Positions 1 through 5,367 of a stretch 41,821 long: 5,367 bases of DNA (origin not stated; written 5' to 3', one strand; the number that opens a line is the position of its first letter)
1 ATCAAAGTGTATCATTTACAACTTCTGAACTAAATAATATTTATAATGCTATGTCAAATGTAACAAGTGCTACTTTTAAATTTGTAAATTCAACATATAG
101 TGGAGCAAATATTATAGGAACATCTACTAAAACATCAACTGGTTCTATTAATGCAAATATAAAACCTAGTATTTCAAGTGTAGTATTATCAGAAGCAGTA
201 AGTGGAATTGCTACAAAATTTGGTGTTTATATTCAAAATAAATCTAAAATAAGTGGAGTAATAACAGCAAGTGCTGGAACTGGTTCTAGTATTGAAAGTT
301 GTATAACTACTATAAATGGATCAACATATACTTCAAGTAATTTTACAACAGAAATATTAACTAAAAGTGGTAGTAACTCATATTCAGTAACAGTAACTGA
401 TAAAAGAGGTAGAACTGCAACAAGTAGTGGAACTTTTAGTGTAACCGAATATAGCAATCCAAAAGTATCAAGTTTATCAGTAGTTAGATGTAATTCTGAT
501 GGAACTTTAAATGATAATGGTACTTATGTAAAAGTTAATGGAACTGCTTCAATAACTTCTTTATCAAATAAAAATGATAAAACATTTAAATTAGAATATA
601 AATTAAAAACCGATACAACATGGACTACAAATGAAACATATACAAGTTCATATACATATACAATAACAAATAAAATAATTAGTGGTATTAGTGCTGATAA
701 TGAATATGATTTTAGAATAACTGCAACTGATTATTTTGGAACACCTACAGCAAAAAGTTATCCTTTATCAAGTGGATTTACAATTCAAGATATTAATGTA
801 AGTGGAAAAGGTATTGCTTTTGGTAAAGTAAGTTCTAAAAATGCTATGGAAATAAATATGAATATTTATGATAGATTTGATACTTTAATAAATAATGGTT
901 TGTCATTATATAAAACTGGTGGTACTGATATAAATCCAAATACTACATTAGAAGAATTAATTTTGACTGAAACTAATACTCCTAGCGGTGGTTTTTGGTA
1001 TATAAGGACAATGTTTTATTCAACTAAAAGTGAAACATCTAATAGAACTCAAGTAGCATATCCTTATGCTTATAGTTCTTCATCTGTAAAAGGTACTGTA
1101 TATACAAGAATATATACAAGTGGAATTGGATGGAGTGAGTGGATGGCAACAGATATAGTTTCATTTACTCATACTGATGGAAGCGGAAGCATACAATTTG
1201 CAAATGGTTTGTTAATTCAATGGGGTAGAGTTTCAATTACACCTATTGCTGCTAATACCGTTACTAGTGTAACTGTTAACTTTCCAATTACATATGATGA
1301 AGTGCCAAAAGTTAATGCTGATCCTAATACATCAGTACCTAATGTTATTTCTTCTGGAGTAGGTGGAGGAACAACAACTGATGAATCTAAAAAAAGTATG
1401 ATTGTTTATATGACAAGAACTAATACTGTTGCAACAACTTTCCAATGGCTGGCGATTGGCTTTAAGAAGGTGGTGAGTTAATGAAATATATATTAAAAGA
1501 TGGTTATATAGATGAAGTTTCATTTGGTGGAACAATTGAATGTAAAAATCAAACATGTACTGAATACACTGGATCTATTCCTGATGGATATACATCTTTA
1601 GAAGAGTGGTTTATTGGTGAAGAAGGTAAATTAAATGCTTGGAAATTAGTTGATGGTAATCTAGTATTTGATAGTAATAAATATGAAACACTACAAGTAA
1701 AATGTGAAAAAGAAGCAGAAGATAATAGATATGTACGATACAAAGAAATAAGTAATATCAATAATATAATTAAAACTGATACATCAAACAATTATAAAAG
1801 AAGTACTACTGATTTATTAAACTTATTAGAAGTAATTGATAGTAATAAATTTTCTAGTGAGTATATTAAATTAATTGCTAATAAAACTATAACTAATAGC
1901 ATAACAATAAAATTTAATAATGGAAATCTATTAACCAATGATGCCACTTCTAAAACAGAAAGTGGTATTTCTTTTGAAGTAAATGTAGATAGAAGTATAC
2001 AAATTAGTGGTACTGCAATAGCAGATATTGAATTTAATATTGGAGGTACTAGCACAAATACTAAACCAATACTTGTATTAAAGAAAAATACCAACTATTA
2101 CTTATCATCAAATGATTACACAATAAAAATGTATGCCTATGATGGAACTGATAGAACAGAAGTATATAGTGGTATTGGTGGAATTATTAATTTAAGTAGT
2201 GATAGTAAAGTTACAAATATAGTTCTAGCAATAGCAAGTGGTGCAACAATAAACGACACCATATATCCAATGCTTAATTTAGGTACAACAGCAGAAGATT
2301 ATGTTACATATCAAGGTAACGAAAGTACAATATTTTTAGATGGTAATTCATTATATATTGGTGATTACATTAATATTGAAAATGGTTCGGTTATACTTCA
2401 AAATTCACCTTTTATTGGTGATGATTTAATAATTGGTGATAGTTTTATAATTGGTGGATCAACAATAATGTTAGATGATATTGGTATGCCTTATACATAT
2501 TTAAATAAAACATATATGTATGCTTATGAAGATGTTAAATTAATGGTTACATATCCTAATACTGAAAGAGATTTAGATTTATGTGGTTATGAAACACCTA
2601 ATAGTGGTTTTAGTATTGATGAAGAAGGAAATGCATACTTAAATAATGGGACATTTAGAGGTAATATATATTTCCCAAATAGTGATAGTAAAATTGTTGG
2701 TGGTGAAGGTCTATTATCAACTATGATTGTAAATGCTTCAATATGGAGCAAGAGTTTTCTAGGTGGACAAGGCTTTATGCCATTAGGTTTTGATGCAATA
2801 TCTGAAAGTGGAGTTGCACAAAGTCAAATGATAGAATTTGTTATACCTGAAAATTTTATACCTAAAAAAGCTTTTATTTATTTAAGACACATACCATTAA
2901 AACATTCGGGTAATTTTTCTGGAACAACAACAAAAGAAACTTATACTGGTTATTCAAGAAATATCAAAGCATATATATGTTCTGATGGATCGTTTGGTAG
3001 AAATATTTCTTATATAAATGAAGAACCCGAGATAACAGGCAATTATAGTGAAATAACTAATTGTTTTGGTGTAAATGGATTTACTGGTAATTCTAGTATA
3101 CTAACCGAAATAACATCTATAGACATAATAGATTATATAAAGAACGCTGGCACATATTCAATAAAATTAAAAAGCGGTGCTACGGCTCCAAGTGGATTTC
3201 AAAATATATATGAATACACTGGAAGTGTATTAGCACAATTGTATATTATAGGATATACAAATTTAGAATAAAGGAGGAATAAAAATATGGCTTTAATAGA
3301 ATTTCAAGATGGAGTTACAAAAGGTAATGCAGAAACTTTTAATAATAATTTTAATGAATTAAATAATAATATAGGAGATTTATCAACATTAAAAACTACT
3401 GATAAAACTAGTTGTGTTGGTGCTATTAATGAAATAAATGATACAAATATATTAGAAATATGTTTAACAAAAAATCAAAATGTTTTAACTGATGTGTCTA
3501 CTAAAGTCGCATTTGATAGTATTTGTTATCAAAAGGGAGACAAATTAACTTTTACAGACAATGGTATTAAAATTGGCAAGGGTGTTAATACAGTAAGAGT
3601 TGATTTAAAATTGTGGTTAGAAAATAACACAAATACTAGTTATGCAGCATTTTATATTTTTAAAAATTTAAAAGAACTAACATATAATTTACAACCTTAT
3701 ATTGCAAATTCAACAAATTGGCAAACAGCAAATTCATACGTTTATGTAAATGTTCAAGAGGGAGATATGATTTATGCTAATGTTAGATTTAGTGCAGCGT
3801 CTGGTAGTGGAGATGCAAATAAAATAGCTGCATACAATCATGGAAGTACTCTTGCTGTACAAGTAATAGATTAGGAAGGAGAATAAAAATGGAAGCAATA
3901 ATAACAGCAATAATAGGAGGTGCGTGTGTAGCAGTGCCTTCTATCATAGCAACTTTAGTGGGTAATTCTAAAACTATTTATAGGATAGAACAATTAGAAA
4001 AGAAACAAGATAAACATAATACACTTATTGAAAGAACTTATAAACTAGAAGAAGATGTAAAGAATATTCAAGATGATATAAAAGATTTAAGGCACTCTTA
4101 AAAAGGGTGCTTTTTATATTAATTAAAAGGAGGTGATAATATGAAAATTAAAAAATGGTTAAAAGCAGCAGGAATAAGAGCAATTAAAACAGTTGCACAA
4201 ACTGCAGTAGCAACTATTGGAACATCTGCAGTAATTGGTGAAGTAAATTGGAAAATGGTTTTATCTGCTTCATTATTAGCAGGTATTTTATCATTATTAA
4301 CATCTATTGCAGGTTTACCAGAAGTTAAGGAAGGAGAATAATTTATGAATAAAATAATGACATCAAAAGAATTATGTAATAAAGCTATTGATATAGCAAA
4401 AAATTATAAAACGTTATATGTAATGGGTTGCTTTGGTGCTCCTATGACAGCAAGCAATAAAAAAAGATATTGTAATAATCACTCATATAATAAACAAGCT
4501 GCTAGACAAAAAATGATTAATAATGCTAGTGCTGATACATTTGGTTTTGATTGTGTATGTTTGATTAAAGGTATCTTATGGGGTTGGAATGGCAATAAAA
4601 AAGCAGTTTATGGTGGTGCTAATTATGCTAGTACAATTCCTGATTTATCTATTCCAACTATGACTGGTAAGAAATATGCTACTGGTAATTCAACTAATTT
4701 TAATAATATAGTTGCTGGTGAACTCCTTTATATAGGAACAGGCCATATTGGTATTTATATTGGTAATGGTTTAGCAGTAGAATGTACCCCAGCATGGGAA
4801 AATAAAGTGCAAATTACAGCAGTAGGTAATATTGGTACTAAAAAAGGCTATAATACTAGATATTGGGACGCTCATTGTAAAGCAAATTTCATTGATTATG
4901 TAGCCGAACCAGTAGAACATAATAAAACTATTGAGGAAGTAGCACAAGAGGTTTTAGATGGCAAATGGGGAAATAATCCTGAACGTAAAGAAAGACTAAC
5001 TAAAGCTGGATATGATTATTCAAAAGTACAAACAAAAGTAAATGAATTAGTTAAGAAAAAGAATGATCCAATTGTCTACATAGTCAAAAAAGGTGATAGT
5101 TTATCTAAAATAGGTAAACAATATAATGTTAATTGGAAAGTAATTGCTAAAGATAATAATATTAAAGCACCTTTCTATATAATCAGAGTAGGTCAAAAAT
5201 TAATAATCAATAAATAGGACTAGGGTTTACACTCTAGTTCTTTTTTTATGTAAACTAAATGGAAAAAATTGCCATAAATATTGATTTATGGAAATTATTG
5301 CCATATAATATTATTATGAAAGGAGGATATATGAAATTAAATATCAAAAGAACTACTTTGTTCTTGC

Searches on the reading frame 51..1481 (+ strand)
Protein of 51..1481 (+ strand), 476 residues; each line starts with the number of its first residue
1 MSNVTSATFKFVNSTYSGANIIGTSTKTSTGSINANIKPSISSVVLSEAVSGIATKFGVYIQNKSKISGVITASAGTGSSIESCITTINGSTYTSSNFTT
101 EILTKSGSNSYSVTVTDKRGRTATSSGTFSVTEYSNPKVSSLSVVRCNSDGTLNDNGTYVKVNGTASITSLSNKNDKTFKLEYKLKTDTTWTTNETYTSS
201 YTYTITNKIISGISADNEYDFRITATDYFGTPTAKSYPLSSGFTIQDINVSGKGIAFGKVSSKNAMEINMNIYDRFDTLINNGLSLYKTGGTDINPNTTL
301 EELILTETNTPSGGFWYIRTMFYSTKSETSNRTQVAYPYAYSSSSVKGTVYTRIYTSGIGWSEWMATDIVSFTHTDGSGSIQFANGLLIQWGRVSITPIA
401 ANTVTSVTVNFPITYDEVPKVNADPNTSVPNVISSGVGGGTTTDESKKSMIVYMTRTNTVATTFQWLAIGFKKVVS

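Call 24: search_protein_families(library=pfam, proteins=[window:51-1481:+], max_evalue=0.01)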
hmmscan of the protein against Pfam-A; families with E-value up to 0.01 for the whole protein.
window:51-1481:+ (476 aa): 3 families
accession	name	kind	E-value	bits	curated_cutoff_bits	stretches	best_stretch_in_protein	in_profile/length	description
PF21882.2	Gp53-like_C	-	6.5e-08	33.4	24.9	1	383-470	2-83/84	Putative tail fiber protein gp53-like, C-terminal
PF05895.17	DUF859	-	1e-06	28.1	28.8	1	3-368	189-565/626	Siphovirus protein of unknown function (DUF859)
PF25059.1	FN3_DSCAM-DSCAML_C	-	0.0053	17.5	39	0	178-234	22-73/89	DSCAM/DSCAML C-terminal Fn3-like domain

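Call 25: search_protein_families(library=phrogs, proteins=[window:51-1481:+], max_evalue=0.001)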
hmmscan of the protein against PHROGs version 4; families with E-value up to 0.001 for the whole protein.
window:51-1481:+ (476 aa): 1 family
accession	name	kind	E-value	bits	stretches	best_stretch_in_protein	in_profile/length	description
phrog_372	-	tail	4.6e-35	122.5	1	2-422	194-629/743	tail protein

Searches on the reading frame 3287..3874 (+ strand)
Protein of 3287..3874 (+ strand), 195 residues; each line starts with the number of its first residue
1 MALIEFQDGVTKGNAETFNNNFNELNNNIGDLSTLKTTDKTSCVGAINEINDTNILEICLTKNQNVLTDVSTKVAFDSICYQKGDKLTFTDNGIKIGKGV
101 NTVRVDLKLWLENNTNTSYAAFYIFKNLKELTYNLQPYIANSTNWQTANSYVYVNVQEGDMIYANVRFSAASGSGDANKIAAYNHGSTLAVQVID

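Call 24: search_protein_families(library=pfam, proteins=[window:3287-3874:+], max_evalue=0.01)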
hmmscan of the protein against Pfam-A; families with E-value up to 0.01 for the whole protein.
window:3287-3874:+ (195 aa): 0 families

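Call 25: search_protein_families(library=phrogs, proteins=[window:3287-3874:+], max_evalue=0.001)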
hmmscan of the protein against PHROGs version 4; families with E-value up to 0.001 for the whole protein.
window:3287-3874:+ (195 aa): 4 families
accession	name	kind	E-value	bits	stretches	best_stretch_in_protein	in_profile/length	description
phrog_4757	-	unknown function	1e-05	25.9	1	18-52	22-56/359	-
phrog_25848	-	tail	2.1e-05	24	1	18-51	267-300/598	tail fiber protein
phrog_25009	-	unknown function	0.00076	19.3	0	26-57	274-305/431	-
phrog_2137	-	tail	0.00087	19.8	0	20-68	180-227/267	tail fiber protein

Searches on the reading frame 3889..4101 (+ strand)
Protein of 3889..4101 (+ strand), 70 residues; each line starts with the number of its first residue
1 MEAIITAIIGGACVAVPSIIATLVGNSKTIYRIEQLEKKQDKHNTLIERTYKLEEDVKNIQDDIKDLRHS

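Call 24: search_protein_families(library=pfam, proteins=[window:3889-4101:+], max_evalue=0.01)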
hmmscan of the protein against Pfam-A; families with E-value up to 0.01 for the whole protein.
window:3889-4101:+ (70 aa): 1 family
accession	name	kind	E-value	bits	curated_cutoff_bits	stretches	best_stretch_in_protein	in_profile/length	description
PF10073.14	GapR_DNA-bd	-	0.0011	19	22.6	1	41-67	3-29/72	GapR-like, DNA-binding domain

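Call 25: search_protein_families(library=phrogs, proteins=[window:3889-4101:+], max_evalue=0.001)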
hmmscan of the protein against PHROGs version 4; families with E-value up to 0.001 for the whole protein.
window:3889-4101:+ (70 aa): 2 families
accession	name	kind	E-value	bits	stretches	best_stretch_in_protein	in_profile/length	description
phrog_1863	-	unknown function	5e-10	40.2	1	4-69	3-93/97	-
phrog_19911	-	unknown function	0.00017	22.4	1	21-68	20-67/73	-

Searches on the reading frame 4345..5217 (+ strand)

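Call 24: search_protein_families(library=pfam, proteins=[window:4345-5217:+], max_evalue=0.01)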
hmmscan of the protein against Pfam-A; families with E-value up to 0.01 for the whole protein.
window:4345-5217:+ (290 aa): 4 families
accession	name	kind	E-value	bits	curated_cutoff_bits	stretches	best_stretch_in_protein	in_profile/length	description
PF08230.16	CW_7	-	1.5e-19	69.9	25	1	197-236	1-40/40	CW_7 repeat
PF01476.26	LysM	-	2.6e-13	50.1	20.9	1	245-288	1-42/43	LysM domain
PF00877.26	NLPC_P60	-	4.3e-05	23.9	23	1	98-166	27-97/105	NlpC/P60 family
PF23473.1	LysM3_LYK4_5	-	0.0022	18.5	29.3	1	244-275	4-35/48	LYK4/5 LysM3 domain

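Call 25: search_protein_families(library=phrogs, proteins=[window:4345-5217:+], max_evalue=0.001)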
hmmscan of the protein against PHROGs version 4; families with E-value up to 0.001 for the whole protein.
window:4345-5217:+ (290 aa): 12 families
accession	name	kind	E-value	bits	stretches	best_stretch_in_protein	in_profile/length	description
phrog_7698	-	lysis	9.3e-17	62.8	1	192-237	270-315/316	endolysin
phrog_3513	-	lysis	2.2e-14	53.4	1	12-180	834-1027/1434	endolysin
phrog_16241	-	lysis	1e-11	45.9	1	190-234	244-288/290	endolysin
phrog_4602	-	other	3.3e-09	38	1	237-289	29-80/220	transglycosylase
phrog_3861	-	lysis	1.8e-08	34.8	1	187-243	189-242/455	amidase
phrog_291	-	lysis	8.7e-08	32.3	1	147-289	349-475/509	endolysin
phrog_380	-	lysis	7.1e-07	29.5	1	236-289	177-235/309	endolysin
phrog_7348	-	lysis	4e-06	25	1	180-289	2042-2150/2564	endolysin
phrog_2742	-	lysis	1.4e-05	25.7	1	226-289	253-311/318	endolysin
phrog_28394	-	unknown function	3e-05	24.3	1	245-286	69-109/303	-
phrog_1274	-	lysis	8.8e-05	23.3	1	226-275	9-56/70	lysM motif protein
phrog_329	-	tail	0.00055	19.2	1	66-202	559-680/949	minor tail protein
